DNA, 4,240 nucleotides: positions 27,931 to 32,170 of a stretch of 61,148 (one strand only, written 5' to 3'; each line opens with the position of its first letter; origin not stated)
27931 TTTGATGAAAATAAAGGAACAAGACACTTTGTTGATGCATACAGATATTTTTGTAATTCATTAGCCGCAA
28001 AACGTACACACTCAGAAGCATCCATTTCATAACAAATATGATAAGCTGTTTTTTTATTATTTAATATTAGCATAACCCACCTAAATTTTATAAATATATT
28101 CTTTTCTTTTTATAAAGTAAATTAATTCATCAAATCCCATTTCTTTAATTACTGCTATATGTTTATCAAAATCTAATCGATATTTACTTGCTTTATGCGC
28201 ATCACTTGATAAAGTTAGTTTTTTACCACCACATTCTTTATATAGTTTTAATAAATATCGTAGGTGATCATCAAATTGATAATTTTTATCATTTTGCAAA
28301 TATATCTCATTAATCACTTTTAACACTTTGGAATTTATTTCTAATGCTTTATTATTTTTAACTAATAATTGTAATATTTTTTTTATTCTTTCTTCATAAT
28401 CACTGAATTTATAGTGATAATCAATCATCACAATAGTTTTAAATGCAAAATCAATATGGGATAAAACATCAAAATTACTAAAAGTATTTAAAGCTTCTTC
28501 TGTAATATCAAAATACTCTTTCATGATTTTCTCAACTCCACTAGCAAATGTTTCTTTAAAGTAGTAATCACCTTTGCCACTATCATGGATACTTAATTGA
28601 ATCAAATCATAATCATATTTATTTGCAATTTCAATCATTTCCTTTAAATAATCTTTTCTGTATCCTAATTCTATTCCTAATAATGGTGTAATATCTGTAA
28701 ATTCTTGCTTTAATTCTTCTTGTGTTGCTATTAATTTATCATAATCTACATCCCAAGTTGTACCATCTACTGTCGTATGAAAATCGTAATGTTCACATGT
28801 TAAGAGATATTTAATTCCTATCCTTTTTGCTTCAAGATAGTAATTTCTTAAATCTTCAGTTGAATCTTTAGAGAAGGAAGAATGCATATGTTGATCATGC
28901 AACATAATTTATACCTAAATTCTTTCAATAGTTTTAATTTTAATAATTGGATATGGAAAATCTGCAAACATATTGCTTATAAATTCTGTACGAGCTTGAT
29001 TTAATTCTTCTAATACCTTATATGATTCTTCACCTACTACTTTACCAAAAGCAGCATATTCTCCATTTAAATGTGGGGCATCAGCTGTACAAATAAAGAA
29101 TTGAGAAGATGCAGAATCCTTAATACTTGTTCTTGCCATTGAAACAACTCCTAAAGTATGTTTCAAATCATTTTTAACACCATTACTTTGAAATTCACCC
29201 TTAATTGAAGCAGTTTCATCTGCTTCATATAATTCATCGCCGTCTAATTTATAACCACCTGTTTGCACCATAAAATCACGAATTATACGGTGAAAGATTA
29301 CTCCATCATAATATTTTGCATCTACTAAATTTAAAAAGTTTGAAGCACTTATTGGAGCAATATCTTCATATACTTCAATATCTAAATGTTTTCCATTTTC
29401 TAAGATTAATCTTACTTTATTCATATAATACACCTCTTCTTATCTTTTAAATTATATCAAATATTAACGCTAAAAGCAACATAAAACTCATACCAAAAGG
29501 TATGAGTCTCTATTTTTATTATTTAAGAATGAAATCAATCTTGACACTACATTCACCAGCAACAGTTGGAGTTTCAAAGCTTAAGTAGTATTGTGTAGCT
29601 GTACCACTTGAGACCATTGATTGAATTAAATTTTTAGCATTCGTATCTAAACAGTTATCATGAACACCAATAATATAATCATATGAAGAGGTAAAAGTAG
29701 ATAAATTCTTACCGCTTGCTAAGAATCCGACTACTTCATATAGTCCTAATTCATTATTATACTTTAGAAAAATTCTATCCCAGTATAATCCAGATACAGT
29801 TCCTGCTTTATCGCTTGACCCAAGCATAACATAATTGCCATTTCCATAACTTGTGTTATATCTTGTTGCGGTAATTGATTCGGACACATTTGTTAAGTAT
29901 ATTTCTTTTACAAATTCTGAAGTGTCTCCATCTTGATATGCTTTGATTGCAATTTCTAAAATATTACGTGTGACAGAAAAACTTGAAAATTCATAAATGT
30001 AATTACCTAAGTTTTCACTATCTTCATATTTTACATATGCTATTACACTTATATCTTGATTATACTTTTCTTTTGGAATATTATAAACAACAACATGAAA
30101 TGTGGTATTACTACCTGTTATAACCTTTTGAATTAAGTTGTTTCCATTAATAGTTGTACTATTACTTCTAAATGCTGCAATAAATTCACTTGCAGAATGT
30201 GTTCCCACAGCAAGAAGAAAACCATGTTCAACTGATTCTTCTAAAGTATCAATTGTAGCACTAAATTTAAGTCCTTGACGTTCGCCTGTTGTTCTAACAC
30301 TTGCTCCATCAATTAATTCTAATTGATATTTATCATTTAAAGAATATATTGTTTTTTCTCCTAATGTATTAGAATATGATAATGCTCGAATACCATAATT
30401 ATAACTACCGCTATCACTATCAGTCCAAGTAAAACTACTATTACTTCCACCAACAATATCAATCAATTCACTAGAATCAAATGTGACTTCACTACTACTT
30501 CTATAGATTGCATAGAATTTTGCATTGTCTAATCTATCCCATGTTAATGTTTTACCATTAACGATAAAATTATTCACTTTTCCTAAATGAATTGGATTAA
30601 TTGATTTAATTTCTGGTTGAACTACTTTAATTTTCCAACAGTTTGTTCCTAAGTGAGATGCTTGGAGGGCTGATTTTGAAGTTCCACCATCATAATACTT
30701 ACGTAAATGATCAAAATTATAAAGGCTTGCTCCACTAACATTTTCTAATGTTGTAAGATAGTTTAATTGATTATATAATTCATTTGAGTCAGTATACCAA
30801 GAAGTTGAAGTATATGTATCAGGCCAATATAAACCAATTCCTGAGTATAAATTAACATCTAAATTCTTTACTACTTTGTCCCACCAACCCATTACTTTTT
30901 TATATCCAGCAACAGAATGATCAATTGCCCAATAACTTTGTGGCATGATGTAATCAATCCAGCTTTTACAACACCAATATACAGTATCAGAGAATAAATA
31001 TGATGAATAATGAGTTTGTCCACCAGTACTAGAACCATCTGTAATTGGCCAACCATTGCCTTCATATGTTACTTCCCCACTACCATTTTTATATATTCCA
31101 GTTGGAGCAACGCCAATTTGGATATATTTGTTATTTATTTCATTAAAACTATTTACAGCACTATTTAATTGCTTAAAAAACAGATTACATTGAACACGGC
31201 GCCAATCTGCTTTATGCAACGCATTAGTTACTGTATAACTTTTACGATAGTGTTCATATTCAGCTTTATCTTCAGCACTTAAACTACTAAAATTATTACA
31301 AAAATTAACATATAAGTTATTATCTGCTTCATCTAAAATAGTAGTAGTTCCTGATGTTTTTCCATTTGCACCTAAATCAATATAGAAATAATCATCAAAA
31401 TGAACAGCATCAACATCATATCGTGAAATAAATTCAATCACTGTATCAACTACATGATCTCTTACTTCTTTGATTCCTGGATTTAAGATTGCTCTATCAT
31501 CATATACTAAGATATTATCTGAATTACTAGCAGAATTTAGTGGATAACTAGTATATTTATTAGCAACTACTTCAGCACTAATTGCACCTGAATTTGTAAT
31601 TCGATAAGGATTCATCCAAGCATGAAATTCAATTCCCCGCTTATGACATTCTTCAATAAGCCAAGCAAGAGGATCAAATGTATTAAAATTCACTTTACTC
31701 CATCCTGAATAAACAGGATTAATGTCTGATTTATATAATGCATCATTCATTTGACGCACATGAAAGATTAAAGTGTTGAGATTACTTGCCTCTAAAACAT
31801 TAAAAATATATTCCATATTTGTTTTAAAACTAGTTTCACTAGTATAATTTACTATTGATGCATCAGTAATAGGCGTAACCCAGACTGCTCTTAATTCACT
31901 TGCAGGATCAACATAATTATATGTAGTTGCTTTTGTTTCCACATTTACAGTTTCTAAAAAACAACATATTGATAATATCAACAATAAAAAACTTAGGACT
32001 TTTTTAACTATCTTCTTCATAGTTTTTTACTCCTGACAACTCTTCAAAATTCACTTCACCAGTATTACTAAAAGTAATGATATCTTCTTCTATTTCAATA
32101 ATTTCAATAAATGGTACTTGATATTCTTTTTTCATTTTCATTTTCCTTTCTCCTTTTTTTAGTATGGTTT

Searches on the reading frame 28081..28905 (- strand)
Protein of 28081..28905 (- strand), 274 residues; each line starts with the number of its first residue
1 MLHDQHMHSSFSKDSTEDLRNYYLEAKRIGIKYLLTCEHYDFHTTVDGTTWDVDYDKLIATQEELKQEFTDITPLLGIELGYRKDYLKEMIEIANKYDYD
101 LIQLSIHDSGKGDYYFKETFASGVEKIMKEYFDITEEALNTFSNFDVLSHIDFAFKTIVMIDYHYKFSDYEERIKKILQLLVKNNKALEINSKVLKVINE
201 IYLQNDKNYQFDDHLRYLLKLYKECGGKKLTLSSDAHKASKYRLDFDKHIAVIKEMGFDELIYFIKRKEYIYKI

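Call 31: search_protein_families(library=pfam, proteins=[window:28081-28905:-], max_evalue=0.00001)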
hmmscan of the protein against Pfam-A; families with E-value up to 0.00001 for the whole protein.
window:28081-28905:- (274 aa): 1 family
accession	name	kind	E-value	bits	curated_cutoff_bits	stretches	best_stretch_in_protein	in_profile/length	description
PF02811.25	PHP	-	1.5e-19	71.3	26.4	1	4-192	1-163/164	PHP domain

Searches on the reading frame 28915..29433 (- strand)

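Call 32: search_protein_families(library=pfam, proteins=[window:28915-29433:-], max_evalue=0.00001)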
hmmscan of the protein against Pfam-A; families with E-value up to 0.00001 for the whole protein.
window:28915-29433:- (172 aa): 1 family
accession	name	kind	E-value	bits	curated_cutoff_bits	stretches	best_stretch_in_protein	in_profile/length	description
PF00160.26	Pro_isomerase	-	4.5e-39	134.7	21.7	1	15-167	10-155/159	Cyclophilin type peptidyl-prolyl cis-trans isomerase/CLD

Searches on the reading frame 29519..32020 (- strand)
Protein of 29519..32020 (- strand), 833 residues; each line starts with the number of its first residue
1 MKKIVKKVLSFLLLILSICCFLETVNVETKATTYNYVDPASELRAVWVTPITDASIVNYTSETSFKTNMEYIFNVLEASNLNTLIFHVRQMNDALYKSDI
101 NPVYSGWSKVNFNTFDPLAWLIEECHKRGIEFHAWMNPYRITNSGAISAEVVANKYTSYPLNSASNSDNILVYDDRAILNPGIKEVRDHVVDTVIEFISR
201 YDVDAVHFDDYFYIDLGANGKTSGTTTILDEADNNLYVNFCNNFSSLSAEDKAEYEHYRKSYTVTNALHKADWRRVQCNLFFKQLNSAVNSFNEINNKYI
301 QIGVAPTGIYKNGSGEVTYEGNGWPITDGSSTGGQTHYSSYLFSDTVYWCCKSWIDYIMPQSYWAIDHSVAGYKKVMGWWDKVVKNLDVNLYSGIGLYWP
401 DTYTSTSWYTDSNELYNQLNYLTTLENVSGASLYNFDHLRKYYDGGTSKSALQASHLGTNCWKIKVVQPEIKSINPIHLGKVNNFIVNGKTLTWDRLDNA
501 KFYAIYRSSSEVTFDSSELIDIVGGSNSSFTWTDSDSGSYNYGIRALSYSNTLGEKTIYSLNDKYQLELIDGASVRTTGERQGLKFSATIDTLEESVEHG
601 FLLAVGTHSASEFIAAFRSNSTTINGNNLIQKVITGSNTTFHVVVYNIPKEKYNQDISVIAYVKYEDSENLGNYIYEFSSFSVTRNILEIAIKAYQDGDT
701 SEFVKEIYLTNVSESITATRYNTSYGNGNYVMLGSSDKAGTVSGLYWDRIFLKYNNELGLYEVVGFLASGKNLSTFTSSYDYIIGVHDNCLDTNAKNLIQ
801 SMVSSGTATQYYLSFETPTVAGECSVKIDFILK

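Call 32: search_protein_families(library=pfam, proteins=[window:29519-32020:-], max_evalue=0.00001)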
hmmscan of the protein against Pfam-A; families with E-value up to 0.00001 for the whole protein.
window:29519-32020:- (833 aa): 1 family
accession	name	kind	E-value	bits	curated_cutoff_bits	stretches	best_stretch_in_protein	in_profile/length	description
PF02638.21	GHL10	-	2.5e-41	142.2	27.9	1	42-397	1-296/311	Glycosyl hydrolase-like 10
